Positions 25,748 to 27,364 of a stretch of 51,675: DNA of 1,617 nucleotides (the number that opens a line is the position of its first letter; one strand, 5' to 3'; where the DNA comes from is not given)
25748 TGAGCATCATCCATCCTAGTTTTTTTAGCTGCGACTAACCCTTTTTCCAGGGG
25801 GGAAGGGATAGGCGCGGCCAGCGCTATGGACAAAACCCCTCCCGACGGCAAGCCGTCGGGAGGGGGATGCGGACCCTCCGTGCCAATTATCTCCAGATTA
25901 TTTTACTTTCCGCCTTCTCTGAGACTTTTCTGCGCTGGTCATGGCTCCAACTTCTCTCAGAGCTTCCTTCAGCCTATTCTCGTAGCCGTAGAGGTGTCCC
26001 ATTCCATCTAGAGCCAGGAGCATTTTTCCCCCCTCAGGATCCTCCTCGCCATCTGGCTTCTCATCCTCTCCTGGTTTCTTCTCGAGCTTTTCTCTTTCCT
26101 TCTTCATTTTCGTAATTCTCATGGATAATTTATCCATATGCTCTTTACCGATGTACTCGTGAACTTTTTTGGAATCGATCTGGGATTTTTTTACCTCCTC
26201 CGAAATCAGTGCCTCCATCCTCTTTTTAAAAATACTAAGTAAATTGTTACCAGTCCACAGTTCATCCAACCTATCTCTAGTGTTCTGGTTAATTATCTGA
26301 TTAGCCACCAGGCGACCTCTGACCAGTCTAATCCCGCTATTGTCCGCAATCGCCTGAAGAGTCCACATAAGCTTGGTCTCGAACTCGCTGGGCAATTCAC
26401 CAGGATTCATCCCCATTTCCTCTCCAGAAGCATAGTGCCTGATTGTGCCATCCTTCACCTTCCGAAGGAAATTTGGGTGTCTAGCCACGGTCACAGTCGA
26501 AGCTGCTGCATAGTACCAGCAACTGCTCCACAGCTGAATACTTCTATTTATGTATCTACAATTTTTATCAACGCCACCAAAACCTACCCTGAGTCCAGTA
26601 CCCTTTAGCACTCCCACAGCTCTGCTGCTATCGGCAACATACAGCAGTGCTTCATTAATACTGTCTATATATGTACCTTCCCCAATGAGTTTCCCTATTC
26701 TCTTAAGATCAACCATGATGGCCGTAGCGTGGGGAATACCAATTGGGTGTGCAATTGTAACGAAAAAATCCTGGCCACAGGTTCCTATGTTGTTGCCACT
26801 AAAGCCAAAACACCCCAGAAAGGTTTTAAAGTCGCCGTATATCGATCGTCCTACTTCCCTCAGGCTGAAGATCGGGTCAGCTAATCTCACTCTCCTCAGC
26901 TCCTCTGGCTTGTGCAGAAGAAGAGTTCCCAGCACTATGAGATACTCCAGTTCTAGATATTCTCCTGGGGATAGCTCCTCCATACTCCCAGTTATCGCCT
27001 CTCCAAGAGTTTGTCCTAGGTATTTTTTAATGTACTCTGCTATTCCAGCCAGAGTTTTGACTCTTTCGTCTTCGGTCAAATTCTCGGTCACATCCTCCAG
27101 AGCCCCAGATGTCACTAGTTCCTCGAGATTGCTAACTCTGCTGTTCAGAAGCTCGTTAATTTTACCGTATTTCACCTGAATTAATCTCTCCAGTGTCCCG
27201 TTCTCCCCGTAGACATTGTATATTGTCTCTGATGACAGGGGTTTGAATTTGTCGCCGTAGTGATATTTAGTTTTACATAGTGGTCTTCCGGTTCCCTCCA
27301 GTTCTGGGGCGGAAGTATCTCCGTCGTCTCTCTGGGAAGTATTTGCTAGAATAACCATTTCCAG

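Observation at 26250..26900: The MORN-repeat protein carries a C-terminal domain with a clan CE (Ulp1/SENP-like) His-Asp-Gln-Cys signature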

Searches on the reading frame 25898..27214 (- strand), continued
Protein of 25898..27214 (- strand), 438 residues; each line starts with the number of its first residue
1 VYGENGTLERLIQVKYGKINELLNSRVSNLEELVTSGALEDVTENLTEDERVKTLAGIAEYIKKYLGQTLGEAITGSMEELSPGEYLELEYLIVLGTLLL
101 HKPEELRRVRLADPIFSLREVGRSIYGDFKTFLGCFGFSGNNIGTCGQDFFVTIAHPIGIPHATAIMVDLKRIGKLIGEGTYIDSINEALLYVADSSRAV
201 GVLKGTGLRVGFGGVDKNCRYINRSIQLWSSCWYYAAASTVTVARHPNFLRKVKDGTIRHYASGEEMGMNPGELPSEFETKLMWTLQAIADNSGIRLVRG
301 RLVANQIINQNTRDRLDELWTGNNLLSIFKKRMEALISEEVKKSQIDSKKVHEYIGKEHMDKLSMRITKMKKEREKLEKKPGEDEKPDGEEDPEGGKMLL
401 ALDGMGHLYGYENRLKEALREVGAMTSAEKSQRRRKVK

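Call 32: fold_search(model_id=the predicted structure, library=pdb)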
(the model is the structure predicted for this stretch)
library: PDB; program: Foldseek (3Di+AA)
matches with E <= 10: 31; with E <= 0.001: 0
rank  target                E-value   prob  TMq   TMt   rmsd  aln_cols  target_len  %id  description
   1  5lnb                  1.2e-01  0.30  0.22  0.29  19.5       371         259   10  Crystal structure of the de-sumoylating protease (released 2017-08-16)
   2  3eay                  1.3e-01  0.57  0.25  0.33  10.0       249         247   12  Crystal structure of the human SENP7 catalytic domain (released 2008-09-16)
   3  8cwy_A                3.4e-01  0.18  0.17  0.15  17.4       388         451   11  Accurate computational design of genetically encoded 3D protein crystals (released 2023-11-01)
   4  5w3x_C                5.8e-01  0.16  0.26  0.27  13.3       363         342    9  Crystal structure of PopP2 in complex with IP6, AcCoA and the WRKY domain of RRS1-R . (released 2017-08-09)
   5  7r2e_A                6.8e-01  0.23  0.26  0.35   8.6       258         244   12  Structure of human Senp7 with SUMO2 (released 2022-12-07)
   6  5w40_A                7.5e-01  0.11  0.21  0.22  16.1       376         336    9  Crystal structure of PopP2 F318S in complex with IP6 and AcCoA (released 2017-08-09)
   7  5jp3_E                8.2e-01  0.12  0.18  0.29  13.6       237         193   12  Structure of Xanthomonas campestris effector protein XopD bound to ubiquitin (released 2016-07-27)
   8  5w40_C                1.1e+00  0.16  0.27  0.29  12.6       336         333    9  Crystal structure of PopP2 F318S in complex with IP6 and AcCoA (released 2017-08-09)
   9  8cws_A                1.5e+00  0.06  0.15  0.12  18.8       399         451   11  Accurate computational design of genetically encoded 3D protein crystals (released 2023-11-01)
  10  5w3y_C                1.8e+00  0.08  0.21  0.23  16.1       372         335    8  Crystal structure of PopP2 C321A in complex with IP6 and AcCoA (released 2017-08-09)
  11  5w3y_A                2.0e+00  0.08  0.19  0.20  13.1       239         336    8  Crystal structure of PopP2 C321A in complex with IP6 and AcCoA (released 2017-08-09)
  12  5aek_M                3.1e+00  0.15  0.15  0.23  11.1       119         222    8  Crystal structure of the human SENP2 C548S in complex with the human SUMO1 K48M F66W (released 2016-01-20)
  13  5zum_A                3.1e+00  0.02  0.13  0.10  20.5       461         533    9  Structure of dipeptidyl-peptidase III from Corallococcus sp. strain EGB (released 2019-06-12)
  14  8zn5_C                4.1e+00  0.02  0.09  0.08  15.2       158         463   12  Crystal Structure of Designed Clock Protein KaiC (released 2025-04-16)
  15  4y5w_D                4.3e+00  0.04  0.12  0.10  17.1       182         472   10  Transcription factor-DNA complex (released 2016-02-17)
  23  9gnn_A                6.4e+00  0.01  0.09  0.14  13.5       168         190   10  Structure of SENP5 in complex with SUMO2 (released 2025-07-16)
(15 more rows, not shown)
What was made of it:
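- On Clan CE cysteine peptidases (adenain/Ulp1 fold): 9 of the top 12 PDB hits are CE enzymes, but the best E is 0.12, probability is at most 0.57 and TM is 0.22-0.35 (call 32).
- Closest known: Bacterial CE-clan effector DUBs/ULPs. Same: XopD is among the Foldseek hits (call 32).
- Foldseek PDB: 9 of the top 12 and 11 of 31 listed hits are CE-clan enzymes (Ulp2 5lnb, SENP7 3eay/7r2e, PopP2, XopD 5jp3, SENP2 5aek, SENP5 9gnn) (call 32). PopP2 structures give six of the 31 PDB Foldseek hits, with long alignments of 336-376 columns (call 32). PopP2 Foldseek probabilities are 0.08-0.16, against 0.30-0.57 for Ulp2 and SENP7 (call 32). All Foldseek CE hits are below significance (call 32).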

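Call 35: fold_search(model_id=the predicted structure, library=viral)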
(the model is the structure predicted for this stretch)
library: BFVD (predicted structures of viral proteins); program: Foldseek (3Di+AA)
matches with E <= 10: 27; with E <= 0.001: 0
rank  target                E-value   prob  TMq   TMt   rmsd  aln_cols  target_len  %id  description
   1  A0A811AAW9            3.1e-01  0.16  0.20  0.17  14.9       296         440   14  (no name in the UniProt tables at hand)
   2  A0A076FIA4            4.9e-01  0.41  0.18  0.29   8.5       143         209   13  Putative SUMO-1-specific cysteine protease [Aureococcus anophagefferens virus]
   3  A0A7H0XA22            5.7e-01  0.03  0.10  0.08  24.4       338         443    9  (no name in the UniProt tables at hand)
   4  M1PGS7                8.4e-01  0.09  0.12  0.15   9.0       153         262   10  Repeat protein [Moumouvirus goulette]
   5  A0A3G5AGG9            1.4e+00  0.06  0.20  0.11  16.9       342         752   12  Ankyrin repeat-containing protein [Satyrvirus sp.]
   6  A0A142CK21            1.4e+00  0.15  0.21  0.19   8.6       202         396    9  (no name in the UniProt tables at hand)
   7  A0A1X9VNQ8            1.7e+00  0.10  0.20  0.25  11.5       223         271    9  Uncharacterized protein [Mimivirus AB-566-O17]
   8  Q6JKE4                1.9e+00  0.06  0.13  0.08  11.8       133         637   12  Uncharacterized protein [Neodiprion sertifer nucleopolyhedrovirus]
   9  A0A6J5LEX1            2.0e+00  0.02  0.11  0.08  22.8       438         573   10  Uncharacterized protein [uncultured Caudovirales phage]
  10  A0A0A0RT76            2.4e+00  0.12  0.12  0.16  12.2       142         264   17  Minor tail protein [Citrobacter phage Moogle]
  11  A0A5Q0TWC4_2          4.2e+00  0.07  0.17  0.07   8.5       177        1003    9  RNA-directed RNA polymerase L [Salari virus]
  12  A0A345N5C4            4.9e+00  0.03  0.10  0.16  11.7        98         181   16  (no name in the UniProt tables at hand)
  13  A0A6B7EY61            4.9e+00  0.02  0.13  0.15  23.4       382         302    7  (no name in the UniProt tables at hand)
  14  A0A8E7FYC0            5.6e+00  0.02  0.08  0.12  17.4       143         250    8  (no name in the UniProt tables at hand)
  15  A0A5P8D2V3            5.6e+00  0.01  0.10  0.09  23.6       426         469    9  (no name in the UniProt tables at hand)
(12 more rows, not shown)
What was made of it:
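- The BFVD hit with the highest probability (0.41; rank 2 by E-value) is a putative SUMO protease (call 35).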

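Call 37: find_related_loci(query=window:26105-27202:-, collection=genome_contigs, flank=6000)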
Query window:26105-27202:- (366 aa) in genome_contigs; peptide patterns used: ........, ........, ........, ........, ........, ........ (x = any residue, [..] = any of these).
76 stretches matched a pattern, but none encodes a relative of the query by tblastn (E <= 1e-3).

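Call 38: list_cluster_members(proteins=[P0001, P0002, P0003, P0004, P0006, P0008, P0015, P0019, P0031, P0034])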
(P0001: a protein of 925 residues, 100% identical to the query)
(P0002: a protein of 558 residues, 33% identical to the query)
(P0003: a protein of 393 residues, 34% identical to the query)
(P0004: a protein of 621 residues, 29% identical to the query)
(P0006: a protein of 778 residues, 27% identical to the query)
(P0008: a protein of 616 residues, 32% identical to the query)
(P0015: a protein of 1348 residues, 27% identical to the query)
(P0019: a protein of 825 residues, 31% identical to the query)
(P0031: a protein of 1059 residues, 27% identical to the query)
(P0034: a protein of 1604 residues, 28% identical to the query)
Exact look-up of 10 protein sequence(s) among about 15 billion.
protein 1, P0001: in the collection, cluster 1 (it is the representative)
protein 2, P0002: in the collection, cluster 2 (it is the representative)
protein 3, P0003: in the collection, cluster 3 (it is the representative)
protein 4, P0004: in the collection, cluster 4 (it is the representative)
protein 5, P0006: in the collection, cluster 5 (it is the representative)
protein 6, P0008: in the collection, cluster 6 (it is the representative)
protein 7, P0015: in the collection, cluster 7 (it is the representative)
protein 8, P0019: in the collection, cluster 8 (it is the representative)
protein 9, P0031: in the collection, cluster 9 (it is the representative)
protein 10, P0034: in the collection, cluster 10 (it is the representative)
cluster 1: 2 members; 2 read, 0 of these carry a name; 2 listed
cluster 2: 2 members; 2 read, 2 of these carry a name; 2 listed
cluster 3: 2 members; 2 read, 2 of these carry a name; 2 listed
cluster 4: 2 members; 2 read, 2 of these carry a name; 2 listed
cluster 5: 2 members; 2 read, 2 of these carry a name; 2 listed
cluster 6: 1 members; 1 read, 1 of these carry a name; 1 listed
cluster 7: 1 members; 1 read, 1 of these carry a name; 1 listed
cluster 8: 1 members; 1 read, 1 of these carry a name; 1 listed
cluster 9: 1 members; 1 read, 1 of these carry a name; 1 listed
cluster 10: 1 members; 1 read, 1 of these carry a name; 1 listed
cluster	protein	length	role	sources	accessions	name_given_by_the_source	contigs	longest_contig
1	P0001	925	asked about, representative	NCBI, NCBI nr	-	-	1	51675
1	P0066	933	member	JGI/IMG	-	-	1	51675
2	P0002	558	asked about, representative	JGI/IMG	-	hypothetical protein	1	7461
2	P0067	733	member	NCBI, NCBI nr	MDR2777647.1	MAG: hypothetical protein LBB24_02675 [Rickettsiales bacterium] | hypothetical protein [Rickettsiales bacterium]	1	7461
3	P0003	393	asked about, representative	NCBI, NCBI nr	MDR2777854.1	MAG: hypothetical protein LBB24_03735 [Rickettsiales bacterium] | hypothetical protein [Rickettsiales bacterium]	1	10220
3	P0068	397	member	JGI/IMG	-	hypothetical protein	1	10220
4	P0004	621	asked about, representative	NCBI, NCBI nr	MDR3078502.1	MAG: hypothetical protein LBU15_00485 [Rickettsiales bacterium] | hypothetical protein [Rickettsiales bacterium]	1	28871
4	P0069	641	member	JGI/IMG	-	hypothetical protein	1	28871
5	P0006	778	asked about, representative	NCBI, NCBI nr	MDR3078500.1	MAG: hypothetical protein LBU15_00475 [Rickettsiales bacterium] | hypothetical protein [Rickettsiales bacterium]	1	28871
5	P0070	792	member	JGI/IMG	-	hypothetical protein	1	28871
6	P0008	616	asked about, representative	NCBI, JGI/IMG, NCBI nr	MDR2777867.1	MAG: hypothetical protein LBB24_03800 [Rickettsiales bacterium] | hypothetical protein | hypothetical protein [Rickettsiales bacterium]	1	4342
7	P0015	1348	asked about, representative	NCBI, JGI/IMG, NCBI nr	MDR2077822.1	MAG: hypothetical protein LBP39_02545 [Rickettsiales bacterium] | hypothetical protein | hypothetical protein [Rickettsiales bacterium]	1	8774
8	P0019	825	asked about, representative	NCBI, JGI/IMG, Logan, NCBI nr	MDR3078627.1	MAG: hypothetical protein LBU15_01165 [Rickettsiales bacterium] | hypothetical protein | hypothetical protein [Rickettsiales bacterium]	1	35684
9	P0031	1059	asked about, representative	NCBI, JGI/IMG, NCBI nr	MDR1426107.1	MAG: hypothetical protein LBI70_03925 [Rickettsiales bacterium] | hypothetical protein | hypothetical protein [Rickettsiales bacterium]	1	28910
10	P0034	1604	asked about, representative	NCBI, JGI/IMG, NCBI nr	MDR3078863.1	MAG: hypothetical protein LBU15_02385 [Rickettsiales bacterium] | hypothetical protein | hypothetical protein [Rickettsiales bacterium]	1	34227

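Call 39: list_cluster_members(proteins=[P0025, P0036, P0040, P0046, P0048, P0052, P0053, P0057, P0062, P0063])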
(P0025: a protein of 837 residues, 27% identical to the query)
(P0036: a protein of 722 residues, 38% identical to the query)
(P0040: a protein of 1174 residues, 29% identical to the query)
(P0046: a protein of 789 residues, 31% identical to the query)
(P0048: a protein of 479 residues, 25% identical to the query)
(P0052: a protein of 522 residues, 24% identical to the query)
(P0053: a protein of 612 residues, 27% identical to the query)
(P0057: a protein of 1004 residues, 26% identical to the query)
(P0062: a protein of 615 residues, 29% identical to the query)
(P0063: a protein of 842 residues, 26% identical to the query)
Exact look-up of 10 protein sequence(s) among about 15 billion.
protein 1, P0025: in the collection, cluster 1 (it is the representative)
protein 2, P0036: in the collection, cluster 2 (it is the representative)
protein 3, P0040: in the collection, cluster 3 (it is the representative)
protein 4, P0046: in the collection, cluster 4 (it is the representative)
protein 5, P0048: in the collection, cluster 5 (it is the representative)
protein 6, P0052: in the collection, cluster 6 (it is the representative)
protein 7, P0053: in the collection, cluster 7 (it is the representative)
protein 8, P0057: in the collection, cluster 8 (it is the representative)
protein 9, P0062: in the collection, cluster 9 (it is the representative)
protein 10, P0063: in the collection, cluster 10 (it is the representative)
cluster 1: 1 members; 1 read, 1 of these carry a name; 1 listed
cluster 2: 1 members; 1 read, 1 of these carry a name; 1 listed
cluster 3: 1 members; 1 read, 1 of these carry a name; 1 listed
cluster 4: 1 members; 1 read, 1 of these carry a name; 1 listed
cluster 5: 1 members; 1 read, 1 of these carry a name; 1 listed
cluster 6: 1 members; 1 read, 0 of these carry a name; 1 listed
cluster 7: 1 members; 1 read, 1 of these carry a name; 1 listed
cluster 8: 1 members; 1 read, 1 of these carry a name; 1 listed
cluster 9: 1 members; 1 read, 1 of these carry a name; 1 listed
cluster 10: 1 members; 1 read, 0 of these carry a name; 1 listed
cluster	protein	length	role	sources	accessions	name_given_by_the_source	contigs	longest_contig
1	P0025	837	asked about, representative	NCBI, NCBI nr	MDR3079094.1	MAG: hypothetical protein LBU15_03570, partial [Rickettsiales bacterium] | hypothetical protein [Rickettsiales bacterium]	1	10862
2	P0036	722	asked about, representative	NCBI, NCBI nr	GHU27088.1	hypothetical protein FACS1894152_3110 [Bacilli bacterium]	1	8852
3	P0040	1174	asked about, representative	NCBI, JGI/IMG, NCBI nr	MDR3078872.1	MAG: hypothetical protein LBU15_02435 [Rickettsiales bacterium] | hypothetical protein | hypothetical protein [Rickettsiales bacterium]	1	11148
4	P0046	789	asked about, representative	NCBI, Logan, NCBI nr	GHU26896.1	hypothetical protein FACS1894152_2470 [Bacilli bacterium]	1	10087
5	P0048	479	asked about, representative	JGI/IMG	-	hypothetical protein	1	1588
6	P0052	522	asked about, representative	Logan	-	-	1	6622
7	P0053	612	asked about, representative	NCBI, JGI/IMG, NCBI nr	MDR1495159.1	MAG: hypothetical protein LBI29_03975 [Rickettsiales bacterium] | hypothetical protein | hypothetical protein [Rickettsiales bacterium]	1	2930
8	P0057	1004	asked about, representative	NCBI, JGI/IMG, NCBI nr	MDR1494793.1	MAG: hypothetical protein LBI29_02010 [Rickettsiales bacterium] | hypothetical protein | hypothetical protein [Rickettsiales bacterium]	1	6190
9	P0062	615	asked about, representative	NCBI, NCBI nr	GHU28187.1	hypothetical protein FACS1894152_5710 [Bacilli bacterium]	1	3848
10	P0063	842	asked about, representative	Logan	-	-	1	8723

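Call 60: find_encoding_contigs(protein=P0019, flank=8000, max_places=2)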
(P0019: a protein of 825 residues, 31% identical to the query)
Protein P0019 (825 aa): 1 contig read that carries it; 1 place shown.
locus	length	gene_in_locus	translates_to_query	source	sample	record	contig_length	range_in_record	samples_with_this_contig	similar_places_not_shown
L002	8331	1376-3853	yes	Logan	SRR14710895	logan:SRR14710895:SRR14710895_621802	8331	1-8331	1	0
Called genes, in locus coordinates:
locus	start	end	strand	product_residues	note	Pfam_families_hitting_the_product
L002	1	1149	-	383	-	?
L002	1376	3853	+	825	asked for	PF02493:MORN (faint)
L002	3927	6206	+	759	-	-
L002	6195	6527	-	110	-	-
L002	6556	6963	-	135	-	-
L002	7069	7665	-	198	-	PF06055:ExoD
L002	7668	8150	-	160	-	PF01782:RimM, PF24986:PRC_RimM (weak)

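Call 69: search_protein_families(library=ncbifam, proteins=[window:26105-27202:-], max_evalue=1)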
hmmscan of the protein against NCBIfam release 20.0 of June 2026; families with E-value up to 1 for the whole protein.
window:26105-27202:- (366 aa): 0 families
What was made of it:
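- Tried and rejected: NCBIfam: nothing (call 69).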

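Call 75: search_dna_similar(query=window:26105-27202:-, collection=plasmids, mode=protein, max_evalue=0.01, max_rows=10)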
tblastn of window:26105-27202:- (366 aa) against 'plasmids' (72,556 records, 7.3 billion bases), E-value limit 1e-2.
No match.

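Call 76: search_dna_similar(query=window:26105-27202:-, collection=phages, mode=protein, max_evalue=0.01, max_rows=10)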
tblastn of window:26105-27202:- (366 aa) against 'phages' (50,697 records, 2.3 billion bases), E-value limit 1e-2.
No match.
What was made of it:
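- Tried and rejected: tblastn against plasmids and phages: no match (calls 75, 76).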

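Call 77: find_encoding_contigs(protein=P0006, flank=10000, max_places=1)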
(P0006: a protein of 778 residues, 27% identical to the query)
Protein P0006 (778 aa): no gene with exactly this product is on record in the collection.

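Call 78: find_encoding_contigs(protein=P0034, flank=10000, max_places=1)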
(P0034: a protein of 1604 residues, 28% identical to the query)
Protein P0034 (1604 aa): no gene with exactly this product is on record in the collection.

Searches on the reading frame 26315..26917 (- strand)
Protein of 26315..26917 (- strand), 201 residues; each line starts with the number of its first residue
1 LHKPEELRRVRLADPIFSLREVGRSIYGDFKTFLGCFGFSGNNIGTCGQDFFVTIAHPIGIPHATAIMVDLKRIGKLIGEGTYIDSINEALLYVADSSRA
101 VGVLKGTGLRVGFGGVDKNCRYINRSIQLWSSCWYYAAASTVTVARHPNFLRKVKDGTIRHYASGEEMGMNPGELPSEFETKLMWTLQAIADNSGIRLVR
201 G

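Call 59: find_homologous_proteins(query=A3, max_evalue=1)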
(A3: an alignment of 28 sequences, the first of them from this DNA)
Query A3 (28 sequences): 4548 candidates shared short words with the query, none scored E <= 1.

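Call 70: search_protein_families(library=pfam, alignment_id=A3, max_evalue=10)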
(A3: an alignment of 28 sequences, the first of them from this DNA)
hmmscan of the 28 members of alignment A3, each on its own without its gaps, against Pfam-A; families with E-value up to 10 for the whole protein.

A. member 1, seq(201 aa): 0 families

B. families by the number of members that match (of 28 scanned): 17 families
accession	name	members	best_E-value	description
PF06060.18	Mesothelin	1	0.002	Mesothelin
PF19385.4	DUF5960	1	0.0076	Family of unknown function (DUF5960)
PF23626.1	CCD_aECM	1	0.0095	aECM cysteine-cradle domain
PF02394.21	IL1_propep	1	0.024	Interleukin-1 propeptide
PF24395.1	OLD-like_TOPRIM_1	1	0.032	OLD-like TOPRIM 1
PF19958.5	EAD6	1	0.069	Effector-associated domain 6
PF00648.27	Peptidase_C2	1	0.073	Calpain family cysteine protease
PF07250.17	Glyoxal_oxid_N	1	0.074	Glyoxal oxidase N-terminus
PF17412.7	VraX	1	0.08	Family of unknown function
PF21717.2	DTX3L_a-b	1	0.081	DTX3L, alpha/beta domain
PF08381.16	BRX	1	0.083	Transcription factor regulating root and shoot growth via Pin3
PF11428.13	DUF3196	1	0.1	Protein of unknown function (DUF3196)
PF21324.2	SHPRH_helical-2nd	1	0.11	E3 ubiquitin-protein ligase SHPRH, second helical domain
PF05952.17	ComX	1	0.17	Bacillus competence pheromone ComX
PF03460.22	NIR_SIR_ferr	1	0.2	Nitrite/Sulfite reductase ferredoxin-like half domain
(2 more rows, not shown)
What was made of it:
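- One family member gives a weak Peptidase_C2 hit (E 0.073, call 70).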
